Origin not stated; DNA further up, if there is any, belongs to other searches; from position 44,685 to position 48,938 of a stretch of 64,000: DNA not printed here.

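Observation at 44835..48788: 1317-aa decahaem mosaic: Cys-rich cytoplasmic-looking head, single TM, two haem blocks separated by ~600 aa of repeats and a FecR-like segment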

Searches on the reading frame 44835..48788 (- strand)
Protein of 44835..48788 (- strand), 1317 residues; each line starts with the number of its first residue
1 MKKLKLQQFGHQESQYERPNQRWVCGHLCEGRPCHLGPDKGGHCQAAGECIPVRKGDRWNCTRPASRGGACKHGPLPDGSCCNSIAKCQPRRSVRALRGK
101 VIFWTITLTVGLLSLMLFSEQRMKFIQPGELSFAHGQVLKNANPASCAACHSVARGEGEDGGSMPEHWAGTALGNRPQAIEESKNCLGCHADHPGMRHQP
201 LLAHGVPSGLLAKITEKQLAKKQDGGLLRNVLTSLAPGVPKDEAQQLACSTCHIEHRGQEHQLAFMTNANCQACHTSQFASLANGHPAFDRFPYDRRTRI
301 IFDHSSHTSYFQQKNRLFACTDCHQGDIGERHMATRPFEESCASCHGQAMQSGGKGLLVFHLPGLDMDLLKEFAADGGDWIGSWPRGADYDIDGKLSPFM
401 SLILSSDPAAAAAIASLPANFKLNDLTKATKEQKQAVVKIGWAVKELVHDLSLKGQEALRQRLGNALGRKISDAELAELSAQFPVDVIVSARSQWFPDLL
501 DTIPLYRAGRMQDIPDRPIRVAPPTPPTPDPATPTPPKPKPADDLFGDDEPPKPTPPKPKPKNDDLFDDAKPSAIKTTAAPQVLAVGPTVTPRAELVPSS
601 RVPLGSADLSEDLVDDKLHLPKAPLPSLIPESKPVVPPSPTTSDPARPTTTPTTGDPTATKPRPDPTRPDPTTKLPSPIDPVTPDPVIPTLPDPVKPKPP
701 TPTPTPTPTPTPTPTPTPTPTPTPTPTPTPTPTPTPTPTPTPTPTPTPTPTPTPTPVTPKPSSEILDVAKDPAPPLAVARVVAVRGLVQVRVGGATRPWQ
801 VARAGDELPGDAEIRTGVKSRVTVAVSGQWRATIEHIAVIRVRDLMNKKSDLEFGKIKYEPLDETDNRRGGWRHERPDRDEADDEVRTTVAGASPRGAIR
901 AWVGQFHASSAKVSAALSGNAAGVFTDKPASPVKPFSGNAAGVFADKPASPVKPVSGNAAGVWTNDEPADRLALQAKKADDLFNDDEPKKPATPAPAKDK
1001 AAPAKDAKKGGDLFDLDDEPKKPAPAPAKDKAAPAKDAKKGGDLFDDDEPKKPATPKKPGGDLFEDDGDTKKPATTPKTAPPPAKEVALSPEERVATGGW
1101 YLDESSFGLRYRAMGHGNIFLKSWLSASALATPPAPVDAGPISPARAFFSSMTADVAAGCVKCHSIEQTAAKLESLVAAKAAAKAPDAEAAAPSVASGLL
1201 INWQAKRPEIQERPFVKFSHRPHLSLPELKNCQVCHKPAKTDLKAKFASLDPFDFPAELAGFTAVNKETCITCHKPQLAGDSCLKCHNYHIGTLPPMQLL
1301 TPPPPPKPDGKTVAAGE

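Call 6: search_protein_families(library=pfam, proteins=[window:44835-48788:-], max_evalue=1)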
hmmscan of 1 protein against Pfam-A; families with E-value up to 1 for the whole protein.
window:44835-48788:- (1317 aa): 4 families
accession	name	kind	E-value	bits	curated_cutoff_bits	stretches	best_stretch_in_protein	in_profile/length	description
PF14522.11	Cytochrome_C7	-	4.4e-14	52.5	24.8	2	1216-1288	1-67/67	Cytochrome c7 and related cytochrome c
PF22113.1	Mtrc-MtrF_II-IV_dom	-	2.6e-07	30.8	30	2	1157-1277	81-166/176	Outer membrane cytochrome MtrC/MtrF-like, domains II/IV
PF09699.15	Paired_CXXCH_1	-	3.4e-06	27.1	20.6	1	248-278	8-39/41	Doubled CXXCH motif (Paired_CXXCH_1)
PF14537.11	Cytochrom_c3_2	-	7e-05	23.7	25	2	244-346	4-78/79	Cytochrome c3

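Call 7: search_protein_families(library=ncbifam, proteins=[window:44835-48788:-], max_evalue=1)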
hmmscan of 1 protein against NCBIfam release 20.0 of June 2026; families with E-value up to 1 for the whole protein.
window:44835-48788:- (1317 aa): 7 families
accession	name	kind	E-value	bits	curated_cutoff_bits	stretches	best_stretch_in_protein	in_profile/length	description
NF045722.1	c3_cytochr_TmcA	equivalog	3.3e-08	33.4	114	3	291-357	35-98/125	acidic tetraheme cytochrome c3 TmcA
NF045713.1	CxxCH_16_HmcA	equivalog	1.1e-05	24.3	400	1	1177-1279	23-123/541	sulfate respiration complex hexadecaheme cytochrome HmcA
TIGR04257.1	nanowire_3heme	domain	1.8e-05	24.8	40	2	296-348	9-60/75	c(7)-type cytochrome triheme domain-containing protein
TIGR03508.1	decahem_SO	subfamily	0.00037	20.1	192.2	1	243-347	91-197/258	DmsE family decaheme c-type cytochrome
NF040968.1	FeS_ExtO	equivalog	0.0041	16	200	1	245-346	37-137/416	selenite/tellurite reduction operon b-type cytochrome iron-sulfur cluster-binding subunit ExtO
NF040967.1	cytc_ExtN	equivalog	0.0042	16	200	1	245-346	37-137/415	selenite/tellurite reduction operon c-type cytochrome ExtN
NF041781.1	mnquin_red_QrcA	equivalog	0.72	9.4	180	2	1215-1287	107-173/174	menaquinone reductase multiheme cytochrome c subunit QrcA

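Call 11: find_homologous_proteins(query=window:44838-48788:-)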
Query window:44838-48788:- (1317 aa): 108 proteins with E <= 0.001 among 8000 candidates.
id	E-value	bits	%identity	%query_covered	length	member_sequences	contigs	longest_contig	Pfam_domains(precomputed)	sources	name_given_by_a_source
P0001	1.4e-271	923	57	38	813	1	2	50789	PF09699.16,PF14522.12,PF22113.2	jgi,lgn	-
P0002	3.1e-227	776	47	43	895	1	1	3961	PF09699.16,PF14537.12,PF14522.12,PF22113.2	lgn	-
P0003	5.9e-222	758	48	43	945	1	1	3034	PF09699.16,PF14537.12,PF14522.12,PF22113.2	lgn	-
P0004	1.7e-195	671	45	39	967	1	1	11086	PF09699.16,PF14537.12,PF14522.12,PF22113.2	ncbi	-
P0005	2.0e-189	650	43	43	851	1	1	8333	PF14522.12,PF22113.2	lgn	-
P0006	2.4e-188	647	45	39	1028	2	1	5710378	PF09699.16,PF14537.12,PF14522.12,PF22113.2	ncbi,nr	ncbi:hypothetical protein HED60_16225 [Planctomycetales bacterium ZRK34]|nr:hypothetical protein HED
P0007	4.9e-136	474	41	39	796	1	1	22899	PF09699.16,PF14522.12,PF22113.2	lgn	-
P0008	2.6e-134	468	40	38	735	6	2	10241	PF09699.16,PF14537.12,PF14522.12,PF22113.2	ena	-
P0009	2.3e-131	458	39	42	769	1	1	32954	PF09699.16,PF14522.12,PF22113.2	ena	-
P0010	3.9e-129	451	38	43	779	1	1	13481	PF09699.16,PF14537.12,PF14522.12,PF22113.2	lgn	-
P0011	8.0e-128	446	40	38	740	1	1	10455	PF09699.16,PF14537.12,PF14522.12,PF22113.2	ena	-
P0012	9.1e-128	446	39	38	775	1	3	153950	PF09699.16,PF14522.12,PF22113.2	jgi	jgi:hypothetical protein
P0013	1.9e-127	445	37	43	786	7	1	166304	PF09699.16,PF14522.12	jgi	jgi:hypothetical protein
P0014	4.5e-126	441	35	43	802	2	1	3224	PF09699.16,PF14522.12,PF22113.2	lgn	-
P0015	2.4e-125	438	40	38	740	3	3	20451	PF09699.16,PF14537.12,PF14522.12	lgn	-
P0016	6.5e-125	437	38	39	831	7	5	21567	PF09699.16,PF14537.12,PF14522.12,PF22113.2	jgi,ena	-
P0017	3.0e-124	434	38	38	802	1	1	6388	PF14537.12,PF14522.12,PF22113.2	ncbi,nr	ncbi:MAG: hypothetical protein HY302_07760 [Opitutae bacterium]|nr:hypothetical protein [Opitutae ba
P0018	4.7e-124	434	36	44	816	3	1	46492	PF09699.16,PF14522.12,PF22113.2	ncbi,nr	ncbi:MAG: hypothetical protein JWN24_4841 [Phycisphaerales bacterium]|nr:hypothetical protein [Phyci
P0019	2.2e-123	432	39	41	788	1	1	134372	PF09699.16,PF13435.12,PF14522.12,PF22113.2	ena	-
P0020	7.4e-123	430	38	43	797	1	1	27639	PF09699.16,PF14522.12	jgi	jgi:cytochrome c553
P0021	7.8e-123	430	39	41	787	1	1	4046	PF09699.16,PF14537.12,PF02085.22,PF14522.12,PF22113.2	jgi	-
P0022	2.1e-122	428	37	38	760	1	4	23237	PF09699.16,PF14522.12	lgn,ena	-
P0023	4.3e-122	427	37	42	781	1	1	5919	PF09699.16,PF14522.12,PF22113.2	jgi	jgi:hypothetical protein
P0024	7.4e-122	427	38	39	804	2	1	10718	PF09699.16,PF14537.12,PF14522.12,PF22113.2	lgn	-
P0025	9.2e-122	426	37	38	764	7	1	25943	PF09699.16,PF14522.12,PF22113.2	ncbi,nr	ncbi:MAG: hypothetical protein IH881_15815 [Myxococcales bacterium]|nr:hypothetical protein [Myxococ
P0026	1.4e-121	426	38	39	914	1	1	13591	PF09699.16,PF14522.12,PF22113.2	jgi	jgi:hypothetical protein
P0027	1.5e-121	426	38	41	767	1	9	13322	PF09699.16,PF14537.12,PF14522.12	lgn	-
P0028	1.5e-121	426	37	39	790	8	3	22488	PF14522.12,PF22113.2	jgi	jgi:hypothetical protein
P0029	2.4e-121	425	39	39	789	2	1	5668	PF09699.16,PF14522.12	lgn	-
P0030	1.9e-120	422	38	40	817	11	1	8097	PF09699.16,PF14537.12,PF02085.22,PF14522.12,PF22113.2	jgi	jgi:hypothetical protein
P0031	2.6e-120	421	40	38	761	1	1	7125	PF09699.16,PF14522.12,PF22113.2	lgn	-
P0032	4.3e-120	421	37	38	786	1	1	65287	PF09699.16,PF14522.12,PF22113.2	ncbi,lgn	-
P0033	8.1e-120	420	32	51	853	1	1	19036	PF09699.16,PF14537.12,PF02085.22,PF14522.12,PF22113.2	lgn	-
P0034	8.1e-120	420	35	44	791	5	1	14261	PF14537.12,PF14522.12,PF22113.2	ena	-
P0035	2.3e-119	418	39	39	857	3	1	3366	PF09699.16,PF14537.12,PF02085.22,PF14522.12,PF22113.2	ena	-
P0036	2.9e-119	418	36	45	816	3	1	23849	PF09699.16,PF14522.12,PF22113.2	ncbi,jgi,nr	ncbi:MAG: hypothetical protein JWP03_2353 [Phycisphaerales bacterium]|jgi:hypothetical protein|nr:hy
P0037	3.2e-119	418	38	42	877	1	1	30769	PF09699.16,PF14537.12,PF02085.22,PF13442.12,PF14522.12,PF22113.2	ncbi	-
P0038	1.6e-118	416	38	41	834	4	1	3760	PF09699.16,PF14537.12,PF14522.12,PF22113.2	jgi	jgi:hypothetical protein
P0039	1.9e-118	415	37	38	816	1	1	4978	PF14537.12,PF14522.12,PF22113.2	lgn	-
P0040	2.6e-118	415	35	44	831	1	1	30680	PF09699.16,PF14537.12,PF14522.12,PF22113.2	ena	-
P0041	3.5e-118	414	38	38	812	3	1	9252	PF09699.16,PF14537.12,PF14522.12,PF22113.2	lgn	-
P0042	4.2e-118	414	37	38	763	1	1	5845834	PF09699.16,PF14537.12,PF14522.12,PF22113.2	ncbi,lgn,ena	-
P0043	6.7e-118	413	39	38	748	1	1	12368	PF09699.16,PF14537.12,PF14522.12,PF22113.2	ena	-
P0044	9.8e-118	413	37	42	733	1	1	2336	PF14522.12,PF22113.2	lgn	-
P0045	2.6e-117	411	37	38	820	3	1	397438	PF14537.12,PF14522.12,PF22113.2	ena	-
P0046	2.9e-116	408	38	39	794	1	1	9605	PF09699.16,PF14537.12,PF14522.12,PF22113.2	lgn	-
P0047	1.4e-115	406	35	43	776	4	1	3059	PF09699.16,PF14537.12,PF14522.12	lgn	-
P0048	1.8e-115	405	35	43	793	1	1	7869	PF09699.16,PF14522.12,PF22113.2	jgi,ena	-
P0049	3.1e-114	401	37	38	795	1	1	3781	PF09699.16,PF14537.12,PF14522.12,PF22113.2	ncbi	ncbi:MAG: hypothetical protein ACR2P3_03290, partial [Geminicoccaceae bacterium]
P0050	7.6e-114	400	35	44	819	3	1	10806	PF09699.16,PF14522.12,PF22113.2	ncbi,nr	ncbi:MAG: hypothetical protein JWM97_569 [Phycisphaerales bacterium]|nr:hypothetical protein [Phycis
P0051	1.9e-113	399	35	39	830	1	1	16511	PF09699.16,PF14537.12,PF14522.12,PF22113.2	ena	-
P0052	3.7e-113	398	37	38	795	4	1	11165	PF09699.16,PF14537.12,PF14522.12,PF22113.2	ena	-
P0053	1.7e-112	396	37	39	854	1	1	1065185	PF09699.16,PF14537.12,PF14522.12,PF22113.2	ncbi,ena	-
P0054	3.7e-112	394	38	39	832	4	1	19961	PF09699.16,PF14537.12,PF14522.12,PF22113.2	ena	-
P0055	6.2e-112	394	35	41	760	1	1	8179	PF09699.16,PF14537.12,PF02085.22,PF14522.12,PF22113.2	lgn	-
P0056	2.5e-111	392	37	38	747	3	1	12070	PF09699.16,PF14522.12,PF22113.2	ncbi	ncbi:MAG: hypothetical protein AAEJ52_03470 [Myxococcota bacterium]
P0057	2.8e-111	392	36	39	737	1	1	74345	PF09699.16,PF14522.12,PF22113.2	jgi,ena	-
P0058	7.5e-111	390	36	41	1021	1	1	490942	PF09699.16,PF14522.12,PF22113.2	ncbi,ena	-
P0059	1.6e-110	389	38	39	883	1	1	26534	PF09699.16,PF14537.12,PF14522.12,PF22113.2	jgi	-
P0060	7.9e-109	383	37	40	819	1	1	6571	PF09699.16,PF14537.12,PF14522.12,PF22113.2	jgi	jgi:predicted CXXCH cytochrome family protein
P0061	2.3e-108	382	36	37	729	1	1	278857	PF09699.16,PF14537.12,PF14522.12,PF22113.2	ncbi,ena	-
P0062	2.2e-106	375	35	44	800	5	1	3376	PF09699.16,PF14522.12,PF22113.2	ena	-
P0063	3.4e-106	375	33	39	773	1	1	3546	PF09699.16,PF14522.12,PF22113.2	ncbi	-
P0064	1.2e-105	373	36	37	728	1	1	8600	PF09699.16,PF14537.12,PF14522.12,PF22113.2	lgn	-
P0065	1.6e-105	372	35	36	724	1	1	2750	PF09699.16,PF14522.12,PF22113.2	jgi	jgi:hypothetical protein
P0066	2.2e-102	362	36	38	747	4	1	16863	PF09699.16,PF14537.12,PF14522.12,PF22113.2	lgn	-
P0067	1.6e-101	359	38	37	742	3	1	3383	PF14522.12,PF22113.2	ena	-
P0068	2.8e-101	358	38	38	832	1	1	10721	PF14537.12,PF02085.22,PF14522.12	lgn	-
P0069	3.1e-101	358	35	42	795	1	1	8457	PF14537.12,PF14522.12,PF22113.2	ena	-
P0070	1.6e-100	356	35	39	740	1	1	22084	PF09699.16,PF02085.22,PF14522.12,PF22113.2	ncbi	ncbi:MAG: hypothetical protein ABI946_00785 [Chthoniobacterales bacterium]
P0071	1.7e-99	352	36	39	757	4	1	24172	PF09699.16,PF14522.12,PF22113.2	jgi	jgi:hypothetical protein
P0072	2.8e-99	352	34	41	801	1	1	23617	PF09699.16,PF14537.12,PF14522.12,PF22113.2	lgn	-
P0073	5.4e-98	347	36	40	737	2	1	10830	PF09699.16,PF14537.12,PF14522.12,PF22113.2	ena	-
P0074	1.3e-96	343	35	38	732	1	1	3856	PF09699.16,PF14522.12,PF22113.2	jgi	-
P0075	2.6e-95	339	32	43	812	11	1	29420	PF14522.12,PF22113.2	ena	-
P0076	3.8e-95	338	34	38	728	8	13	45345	PF09699.16,PF14537.12,PF14522.12,PF22113.2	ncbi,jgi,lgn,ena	jgi:hypothetical protein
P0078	3.3e-91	325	36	38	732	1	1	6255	PF09699.16,PF14537.12,PF14522.12,PF22113.2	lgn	-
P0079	2.5e-89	319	34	35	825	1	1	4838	PF09699.16,PF14537.12,PF02085.22,PF14522.12,PF22113.2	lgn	-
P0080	5.3e-88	314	35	37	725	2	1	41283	PF09699.16,PF14537.12,PF14522.12,PF22113.2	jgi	jgi:hypothetical protein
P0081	1.1e-83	300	35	38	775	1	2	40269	PF14537.12,PF14522.12,PF22113.2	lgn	-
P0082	1.9e-83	299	33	37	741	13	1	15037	PF09699.16,PF14522.12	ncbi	ncbi:MAG: hypothetical protein VB835_11790 [Pirellulales bacterium]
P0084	5.5e-77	278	38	31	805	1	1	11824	PF09699.16,PF14522.12,PF22113.2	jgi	jgi:hypothetical protein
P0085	6.4e-77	278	33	32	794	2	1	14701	PF14522.12,PF22113.2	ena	-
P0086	1.4e-74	270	34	32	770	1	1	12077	PF09699.16,PF14522.12,PF22113.2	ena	-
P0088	3.5e-70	255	35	34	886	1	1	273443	PF14537.12,PF14522.12,PF22113.2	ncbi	ncbi:MAG: hypothetical protein R3F13_00435 [Prosthecobacter sp.]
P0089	7.6e-68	248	34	40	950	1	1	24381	PF14537.12,PF14522.12,PF22113.2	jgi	-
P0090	4.1e-67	245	34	31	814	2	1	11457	PF09699.16,PF14537.12,PF02085.22,PF14522.12,PF22113.2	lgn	-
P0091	1.6e-66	243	32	37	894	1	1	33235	PF09699.16,PF14537.12,PF14522.12,PF22113.2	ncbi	-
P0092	9.9e-66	241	35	34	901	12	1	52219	PF14537.12,PF14522.12,PF22113.2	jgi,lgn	jgi:hypothetical protein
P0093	1.4e-65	240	34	34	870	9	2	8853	PF14537.12,PF14522.12,PF22113.2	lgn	-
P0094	2.8e-65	239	34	34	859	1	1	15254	PF14537.12,PF14522.12,PF22113.2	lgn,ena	-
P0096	5.3e-65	238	35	29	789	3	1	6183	PF09699.16,PF14537.12,PF14522.12,PF22113.2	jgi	jgi:hypothetical protein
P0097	1.1e-64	237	35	34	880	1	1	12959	PF14537.12,PF14522.12,PF22113.2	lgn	-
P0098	9.2e-64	234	34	35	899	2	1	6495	PF14537.12,PF14522.12,PF22113.2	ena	-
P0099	7.0e-63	231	31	30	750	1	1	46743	PF09699.16,PF14537.12,PF14522.12,PF22113.2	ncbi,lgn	ncbi:MAG: hypothetical protein ACFCUR_15155 [Rhodomicrobiaceae bacterium]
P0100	3.6e-62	229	35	34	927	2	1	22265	PF14537.12,PF14522.12,PF22113.2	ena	-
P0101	4.3e-59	219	34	33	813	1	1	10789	PF09699.16,PF14537.12,PF14522.12,PF22113.2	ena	-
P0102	7.0e-58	215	33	31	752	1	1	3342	PF09699.16,PF14537.12,PF02085.22,PF14522.12,PF22113.2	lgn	-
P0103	7.3e-57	211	30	29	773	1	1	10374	PF09699.16,PF14537.12,PF14522.12,PF22113.2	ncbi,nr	ncbi:MAG: cytochrome c3 family protein [Hyphomicrobiales bacterium]|nr:cytochrome c3 family protein 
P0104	1.0e-56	211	33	31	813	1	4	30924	PF14537.12,PF14522.12,PF22113.2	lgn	-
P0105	2.1e-55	206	31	30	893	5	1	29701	PF09699.16,PF14537.12,PF14522.12,PF22113.2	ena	-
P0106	6.2e-53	198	33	31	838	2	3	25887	PF14537.12,PF02085.22,PF14522.12,PF22113.2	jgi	-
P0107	1.3e-24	104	30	26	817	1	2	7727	PF14537.12,PF14522.12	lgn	-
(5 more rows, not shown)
